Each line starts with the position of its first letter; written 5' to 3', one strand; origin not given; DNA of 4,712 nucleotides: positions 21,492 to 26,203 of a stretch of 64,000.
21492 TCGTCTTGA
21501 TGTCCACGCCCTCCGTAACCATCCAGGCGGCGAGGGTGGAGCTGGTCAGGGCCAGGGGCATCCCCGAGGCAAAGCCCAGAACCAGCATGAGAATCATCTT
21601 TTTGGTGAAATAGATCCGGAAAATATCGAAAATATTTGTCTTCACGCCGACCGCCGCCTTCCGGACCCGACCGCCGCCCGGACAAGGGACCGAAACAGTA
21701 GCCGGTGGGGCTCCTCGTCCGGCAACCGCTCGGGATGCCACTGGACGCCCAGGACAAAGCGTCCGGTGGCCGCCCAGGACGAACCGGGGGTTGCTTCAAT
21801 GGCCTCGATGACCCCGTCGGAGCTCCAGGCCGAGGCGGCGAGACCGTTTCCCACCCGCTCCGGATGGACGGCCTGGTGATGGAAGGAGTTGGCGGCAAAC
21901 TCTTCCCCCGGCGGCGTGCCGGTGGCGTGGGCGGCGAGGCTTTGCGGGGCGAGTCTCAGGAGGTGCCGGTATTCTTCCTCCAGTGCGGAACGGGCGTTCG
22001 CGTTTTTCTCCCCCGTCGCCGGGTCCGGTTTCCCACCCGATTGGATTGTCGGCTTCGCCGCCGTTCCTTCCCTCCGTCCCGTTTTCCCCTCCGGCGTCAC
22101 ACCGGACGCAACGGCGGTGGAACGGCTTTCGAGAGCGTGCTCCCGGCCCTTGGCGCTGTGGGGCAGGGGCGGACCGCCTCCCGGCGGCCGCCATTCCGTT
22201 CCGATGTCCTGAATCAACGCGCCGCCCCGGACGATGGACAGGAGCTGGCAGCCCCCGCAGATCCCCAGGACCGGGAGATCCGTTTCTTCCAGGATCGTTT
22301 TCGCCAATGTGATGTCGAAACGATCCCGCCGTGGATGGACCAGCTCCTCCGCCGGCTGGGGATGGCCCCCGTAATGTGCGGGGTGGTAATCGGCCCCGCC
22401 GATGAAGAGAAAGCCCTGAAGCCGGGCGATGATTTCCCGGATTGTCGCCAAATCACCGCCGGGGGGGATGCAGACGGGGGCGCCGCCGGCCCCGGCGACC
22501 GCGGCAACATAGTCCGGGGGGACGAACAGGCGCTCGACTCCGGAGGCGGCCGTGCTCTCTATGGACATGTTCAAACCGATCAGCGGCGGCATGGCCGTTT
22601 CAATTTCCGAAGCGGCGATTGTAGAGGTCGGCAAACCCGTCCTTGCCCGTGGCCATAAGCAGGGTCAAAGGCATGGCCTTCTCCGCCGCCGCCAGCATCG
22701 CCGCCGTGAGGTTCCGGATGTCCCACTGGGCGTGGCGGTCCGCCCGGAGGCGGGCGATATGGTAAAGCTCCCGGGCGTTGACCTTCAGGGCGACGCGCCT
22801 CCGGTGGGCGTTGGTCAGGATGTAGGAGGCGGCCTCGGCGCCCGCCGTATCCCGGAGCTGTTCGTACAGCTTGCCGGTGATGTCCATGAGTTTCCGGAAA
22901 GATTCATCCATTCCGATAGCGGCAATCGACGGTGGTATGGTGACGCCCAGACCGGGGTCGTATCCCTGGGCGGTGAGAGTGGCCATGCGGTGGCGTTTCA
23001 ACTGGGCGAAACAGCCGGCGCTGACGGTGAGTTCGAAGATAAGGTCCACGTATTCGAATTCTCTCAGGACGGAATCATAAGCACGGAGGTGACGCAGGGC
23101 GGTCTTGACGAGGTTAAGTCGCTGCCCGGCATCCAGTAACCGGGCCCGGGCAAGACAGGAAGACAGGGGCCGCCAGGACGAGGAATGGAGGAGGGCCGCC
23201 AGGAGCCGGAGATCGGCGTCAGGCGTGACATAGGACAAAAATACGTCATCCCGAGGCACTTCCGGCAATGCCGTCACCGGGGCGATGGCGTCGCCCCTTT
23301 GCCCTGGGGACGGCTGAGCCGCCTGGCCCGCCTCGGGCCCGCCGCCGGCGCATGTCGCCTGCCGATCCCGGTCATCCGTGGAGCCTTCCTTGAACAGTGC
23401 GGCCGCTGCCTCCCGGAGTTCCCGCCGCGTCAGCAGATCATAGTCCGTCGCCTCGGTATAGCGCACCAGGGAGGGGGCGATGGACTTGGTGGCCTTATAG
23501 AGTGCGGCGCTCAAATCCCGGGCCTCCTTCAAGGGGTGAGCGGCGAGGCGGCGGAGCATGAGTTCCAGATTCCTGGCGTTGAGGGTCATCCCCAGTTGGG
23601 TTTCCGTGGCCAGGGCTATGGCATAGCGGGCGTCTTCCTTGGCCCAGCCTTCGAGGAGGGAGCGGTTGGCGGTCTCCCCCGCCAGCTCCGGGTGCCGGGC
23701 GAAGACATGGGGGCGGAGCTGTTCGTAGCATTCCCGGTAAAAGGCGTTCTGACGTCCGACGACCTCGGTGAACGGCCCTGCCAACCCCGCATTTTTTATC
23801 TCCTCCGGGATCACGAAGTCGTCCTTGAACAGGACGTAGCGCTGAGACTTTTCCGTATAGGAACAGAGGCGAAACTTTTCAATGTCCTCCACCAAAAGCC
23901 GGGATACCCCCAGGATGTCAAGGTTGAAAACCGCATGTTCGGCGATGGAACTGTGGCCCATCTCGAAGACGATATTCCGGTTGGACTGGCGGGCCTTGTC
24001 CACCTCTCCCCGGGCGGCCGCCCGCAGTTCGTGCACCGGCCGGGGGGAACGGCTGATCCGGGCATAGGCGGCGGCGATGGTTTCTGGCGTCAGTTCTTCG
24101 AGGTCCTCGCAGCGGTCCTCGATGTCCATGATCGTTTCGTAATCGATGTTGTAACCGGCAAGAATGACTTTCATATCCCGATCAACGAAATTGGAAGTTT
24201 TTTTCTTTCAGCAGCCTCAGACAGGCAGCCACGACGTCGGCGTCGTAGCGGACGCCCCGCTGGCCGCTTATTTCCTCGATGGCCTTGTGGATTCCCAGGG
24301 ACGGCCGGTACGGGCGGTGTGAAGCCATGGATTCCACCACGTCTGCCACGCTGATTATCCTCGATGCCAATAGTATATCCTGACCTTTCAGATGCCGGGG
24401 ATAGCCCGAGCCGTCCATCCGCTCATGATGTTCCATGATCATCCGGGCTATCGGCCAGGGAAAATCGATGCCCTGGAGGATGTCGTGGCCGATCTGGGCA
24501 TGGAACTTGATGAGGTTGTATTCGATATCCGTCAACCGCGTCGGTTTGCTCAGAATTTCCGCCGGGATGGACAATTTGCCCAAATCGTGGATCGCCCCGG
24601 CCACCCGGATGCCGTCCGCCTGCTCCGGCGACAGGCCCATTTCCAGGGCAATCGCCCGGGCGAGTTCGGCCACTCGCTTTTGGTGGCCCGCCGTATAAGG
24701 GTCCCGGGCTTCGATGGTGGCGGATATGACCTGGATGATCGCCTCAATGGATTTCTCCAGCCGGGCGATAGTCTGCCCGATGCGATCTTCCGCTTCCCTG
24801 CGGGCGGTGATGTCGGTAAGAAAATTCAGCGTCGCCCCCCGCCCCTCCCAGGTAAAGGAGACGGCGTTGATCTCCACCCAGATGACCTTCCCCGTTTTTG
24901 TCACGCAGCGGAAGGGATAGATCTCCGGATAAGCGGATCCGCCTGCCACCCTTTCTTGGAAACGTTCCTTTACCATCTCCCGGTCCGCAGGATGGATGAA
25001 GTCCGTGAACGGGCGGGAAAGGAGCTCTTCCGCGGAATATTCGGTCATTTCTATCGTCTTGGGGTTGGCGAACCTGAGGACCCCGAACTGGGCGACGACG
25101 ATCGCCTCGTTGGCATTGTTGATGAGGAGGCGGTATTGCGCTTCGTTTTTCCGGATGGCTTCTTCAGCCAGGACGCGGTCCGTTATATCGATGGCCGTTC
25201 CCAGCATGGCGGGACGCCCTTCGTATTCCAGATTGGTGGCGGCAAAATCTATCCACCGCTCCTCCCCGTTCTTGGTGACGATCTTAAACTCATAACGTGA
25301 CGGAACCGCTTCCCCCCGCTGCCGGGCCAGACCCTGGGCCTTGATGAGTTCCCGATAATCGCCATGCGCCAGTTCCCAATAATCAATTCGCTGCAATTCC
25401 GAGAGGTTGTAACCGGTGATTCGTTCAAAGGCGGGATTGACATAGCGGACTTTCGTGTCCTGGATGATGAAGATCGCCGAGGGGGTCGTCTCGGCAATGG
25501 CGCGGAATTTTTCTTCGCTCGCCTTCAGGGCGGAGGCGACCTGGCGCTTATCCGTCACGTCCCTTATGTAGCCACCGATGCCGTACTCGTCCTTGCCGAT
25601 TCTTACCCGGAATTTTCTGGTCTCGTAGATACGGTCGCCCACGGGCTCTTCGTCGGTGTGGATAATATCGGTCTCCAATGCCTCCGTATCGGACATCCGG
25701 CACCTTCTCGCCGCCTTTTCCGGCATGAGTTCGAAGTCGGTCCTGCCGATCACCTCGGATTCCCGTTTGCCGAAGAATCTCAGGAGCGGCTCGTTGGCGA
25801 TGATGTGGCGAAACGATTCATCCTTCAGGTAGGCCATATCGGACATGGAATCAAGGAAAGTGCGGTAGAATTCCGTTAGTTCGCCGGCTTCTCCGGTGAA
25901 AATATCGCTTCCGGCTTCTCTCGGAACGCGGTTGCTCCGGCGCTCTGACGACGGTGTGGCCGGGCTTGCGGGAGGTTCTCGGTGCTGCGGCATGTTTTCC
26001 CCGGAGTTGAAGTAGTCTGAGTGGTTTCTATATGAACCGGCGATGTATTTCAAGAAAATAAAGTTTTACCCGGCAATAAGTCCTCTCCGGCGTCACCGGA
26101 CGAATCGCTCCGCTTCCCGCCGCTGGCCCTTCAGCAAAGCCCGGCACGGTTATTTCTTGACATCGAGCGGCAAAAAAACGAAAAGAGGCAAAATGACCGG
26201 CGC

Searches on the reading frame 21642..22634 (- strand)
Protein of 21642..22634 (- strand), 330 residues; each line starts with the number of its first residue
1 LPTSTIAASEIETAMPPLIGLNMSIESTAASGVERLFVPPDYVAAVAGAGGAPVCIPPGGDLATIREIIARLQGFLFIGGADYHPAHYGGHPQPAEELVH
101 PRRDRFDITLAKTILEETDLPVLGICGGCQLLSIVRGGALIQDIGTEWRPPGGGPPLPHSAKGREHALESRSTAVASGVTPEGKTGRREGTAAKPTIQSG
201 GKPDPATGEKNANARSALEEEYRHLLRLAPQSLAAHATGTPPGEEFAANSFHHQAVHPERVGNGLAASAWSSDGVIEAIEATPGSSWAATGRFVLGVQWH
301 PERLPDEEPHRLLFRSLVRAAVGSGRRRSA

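Call 80: search_protein_families(library=pfam, proteins=[window:21642-22634:-], max_evalue=0.00001)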
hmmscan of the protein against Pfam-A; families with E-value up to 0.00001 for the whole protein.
window:21642-22634:- (330 aa): 2 families
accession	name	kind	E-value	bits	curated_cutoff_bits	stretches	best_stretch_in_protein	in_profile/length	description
PF07722.19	Peptidase_C26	-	2.3e-47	162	20.5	2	17-146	1-132/219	Peptidase C26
PF00117.34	GATase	-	8.8e-12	45.5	22.8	1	108-319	62-189/190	Glutamine amidotransferase class-I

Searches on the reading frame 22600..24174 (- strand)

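Call 54: search_protein_families(library=pfam, proteins=[window:22600-24174:-], max_evalue=0.00001)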
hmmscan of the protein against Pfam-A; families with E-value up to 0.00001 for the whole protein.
window:22600-24174:- (524 aa): 1 family
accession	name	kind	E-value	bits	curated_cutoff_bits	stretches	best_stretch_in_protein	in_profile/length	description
PF02511.20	Thy1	-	4.6e-64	216.2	24.8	2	29-235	8-191/191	Thymidylate synthase complementing protein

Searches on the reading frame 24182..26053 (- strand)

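Call 54: search_protein_families(library=pfam, proteins=[window:24182-26053:-], max_evalue=0.00001)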
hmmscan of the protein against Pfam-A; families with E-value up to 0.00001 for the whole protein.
window:24182-26053:- (623 aa): 7 families
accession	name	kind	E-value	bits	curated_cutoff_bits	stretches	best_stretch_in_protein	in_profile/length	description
PF13487.12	HD_5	-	1.1e-35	123.3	27.2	1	442-607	2-170/170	HD domain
PF00989.32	PAS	-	5.1e-32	110.7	22.6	2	306-406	2-105/113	PAS fold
PF13426.13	PAS_9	-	4.4e-30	104.4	27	2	317-417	3-103/103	PAS domain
PF08447.18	PAS_3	-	3.9e-26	91.6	25.6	2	328-404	3-80/89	PAS fold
PF08448.16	PAS_4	-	4.8e-24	85.1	23.1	1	67-171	1-110/110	PAS fold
PF13188.13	PAS_8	-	9.3e-20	70.2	21.8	1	181-227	1-46/65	PAS domain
PF01966.28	HD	-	9.9e-18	65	22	1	455-576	2-116/116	HD domain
